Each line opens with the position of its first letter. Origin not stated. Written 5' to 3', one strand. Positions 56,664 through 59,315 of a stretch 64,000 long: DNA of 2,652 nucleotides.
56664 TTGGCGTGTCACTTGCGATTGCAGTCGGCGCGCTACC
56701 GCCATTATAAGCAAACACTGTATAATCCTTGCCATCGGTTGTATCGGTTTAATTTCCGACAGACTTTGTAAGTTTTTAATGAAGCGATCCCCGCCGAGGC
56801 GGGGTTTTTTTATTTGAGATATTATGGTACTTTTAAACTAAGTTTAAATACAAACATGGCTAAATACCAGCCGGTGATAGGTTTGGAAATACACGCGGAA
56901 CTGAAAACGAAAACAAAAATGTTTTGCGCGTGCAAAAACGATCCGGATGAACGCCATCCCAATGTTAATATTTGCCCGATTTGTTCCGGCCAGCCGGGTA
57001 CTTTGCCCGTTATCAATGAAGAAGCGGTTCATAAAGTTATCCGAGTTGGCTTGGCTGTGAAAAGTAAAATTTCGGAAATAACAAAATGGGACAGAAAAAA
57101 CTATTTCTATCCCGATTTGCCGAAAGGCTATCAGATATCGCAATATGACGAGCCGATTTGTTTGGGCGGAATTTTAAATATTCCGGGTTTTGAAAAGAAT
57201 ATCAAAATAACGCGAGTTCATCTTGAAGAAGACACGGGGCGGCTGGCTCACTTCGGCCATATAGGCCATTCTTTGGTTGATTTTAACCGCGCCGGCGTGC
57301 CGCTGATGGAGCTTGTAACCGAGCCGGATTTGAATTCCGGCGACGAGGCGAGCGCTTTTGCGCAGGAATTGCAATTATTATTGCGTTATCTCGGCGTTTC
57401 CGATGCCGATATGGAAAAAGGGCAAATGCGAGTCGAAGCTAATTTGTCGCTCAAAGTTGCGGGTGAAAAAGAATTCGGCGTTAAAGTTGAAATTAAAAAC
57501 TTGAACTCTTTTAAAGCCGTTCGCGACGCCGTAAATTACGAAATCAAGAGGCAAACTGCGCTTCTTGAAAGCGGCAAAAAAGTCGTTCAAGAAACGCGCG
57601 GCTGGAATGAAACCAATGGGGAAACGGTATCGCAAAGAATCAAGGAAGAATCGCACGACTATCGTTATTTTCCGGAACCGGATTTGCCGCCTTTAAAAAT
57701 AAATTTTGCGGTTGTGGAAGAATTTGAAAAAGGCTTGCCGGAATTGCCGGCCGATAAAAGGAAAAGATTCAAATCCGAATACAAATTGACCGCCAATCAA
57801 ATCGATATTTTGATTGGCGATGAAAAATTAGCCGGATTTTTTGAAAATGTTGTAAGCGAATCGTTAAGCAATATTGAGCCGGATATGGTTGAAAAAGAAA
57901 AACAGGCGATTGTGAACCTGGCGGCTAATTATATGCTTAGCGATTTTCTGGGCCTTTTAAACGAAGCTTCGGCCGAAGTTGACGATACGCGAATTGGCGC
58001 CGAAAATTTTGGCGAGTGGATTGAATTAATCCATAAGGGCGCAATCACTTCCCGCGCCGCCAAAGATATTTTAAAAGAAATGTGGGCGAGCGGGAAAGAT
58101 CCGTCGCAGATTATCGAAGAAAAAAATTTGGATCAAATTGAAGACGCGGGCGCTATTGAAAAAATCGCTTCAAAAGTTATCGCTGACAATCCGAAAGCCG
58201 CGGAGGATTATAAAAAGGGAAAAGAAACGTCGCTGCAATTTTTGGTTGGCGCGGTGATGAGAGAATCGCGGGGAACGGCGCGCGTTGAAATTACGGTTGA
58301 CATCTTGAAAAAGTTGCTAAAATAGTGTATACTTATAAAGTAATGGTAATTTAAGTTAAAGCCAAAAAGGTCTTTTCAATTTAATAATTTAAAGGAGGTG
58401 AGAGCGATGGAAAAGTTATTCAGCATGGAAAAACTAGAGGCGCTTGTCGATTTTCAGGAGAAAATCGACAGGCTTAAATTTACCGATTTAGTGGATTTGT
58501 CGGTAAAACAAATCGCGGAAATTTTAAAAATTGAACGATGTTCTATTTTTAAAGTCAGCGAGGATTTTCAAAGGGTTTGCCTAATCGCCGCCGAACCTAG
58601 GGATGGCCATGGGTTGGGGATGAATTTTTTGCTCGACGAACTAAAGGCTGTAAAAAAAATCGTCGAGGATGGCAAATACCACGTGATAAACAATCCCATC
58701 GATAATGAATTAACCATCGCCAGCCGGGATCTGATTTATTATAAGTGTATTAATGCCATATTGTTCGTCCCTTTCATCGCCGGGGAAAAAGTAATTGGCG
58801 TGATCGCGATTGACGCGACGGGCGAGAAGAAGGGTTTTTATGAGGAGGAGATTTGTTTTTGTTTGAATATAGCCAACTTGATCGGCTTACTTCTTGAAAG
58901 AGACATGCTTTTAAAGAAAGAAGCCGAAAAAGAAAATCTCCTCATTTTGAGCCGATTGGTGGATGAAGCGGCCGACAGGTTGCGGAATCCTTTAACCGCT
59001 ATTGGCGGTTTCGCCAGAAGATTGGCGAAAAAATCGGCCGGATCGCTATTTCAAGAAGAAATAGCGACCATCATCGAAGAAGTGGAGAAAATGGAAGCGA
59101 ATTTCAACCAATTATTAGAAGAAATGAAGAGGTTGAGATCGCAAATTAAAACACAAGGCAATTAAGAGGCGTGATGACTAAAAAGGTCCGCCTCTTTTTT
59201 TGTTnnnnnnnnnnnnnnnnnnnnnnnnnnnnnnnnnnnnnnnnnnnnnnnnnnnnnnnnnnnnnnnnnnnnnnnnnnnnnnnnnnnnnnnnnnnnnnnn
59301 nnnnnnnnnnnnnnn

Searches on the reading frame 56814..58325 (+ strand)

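Call 77: search_protein_families(library=pfam, proteins=[window:56814-58325:+], max_evalue=0.00001)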
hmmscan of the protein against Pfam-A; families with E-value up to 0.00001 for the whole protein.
window:56814-58325:+ (503 aa): 2 families
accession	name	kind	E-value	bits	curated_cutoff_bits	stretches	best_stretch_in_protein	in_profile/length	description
PF02934.20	GatB_N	-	9.9e-114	379.6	23.4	1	21-301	2-276/277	GatB/GatE catalytic domain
PF02637.23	GatB_Yqey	-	3.1e-41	141.1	27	1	367-502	13-148/148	GatB domain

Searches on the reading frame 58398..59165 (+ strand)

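Call 77: search_protein_families(library=pfam, proteins=[window:58398-59165:+], max_evalue=0.00001)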
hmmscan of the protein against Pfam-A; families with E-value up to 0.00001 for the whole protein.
window:58398-59165:+ (255 aa): 4 families
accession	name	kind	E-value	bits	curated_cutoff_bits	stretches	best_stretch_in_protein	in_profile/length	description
PF00512.31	HisKA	-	2.7e-08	34.2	26.9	1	185-241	3-59/66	His Kinase A (phospho-acceptor) domain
PF01590.32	GAF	-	8.3e-08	33.3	22.4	1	30-164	4-131/133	GAF domain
PF13492.12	GAF_3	-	1e-06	29.6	27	1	30-168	4-129/129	GAF domain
PF13185.12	GAF_2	-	1.1e-06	29.3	28.6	1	29-167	5-136/136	GAF domain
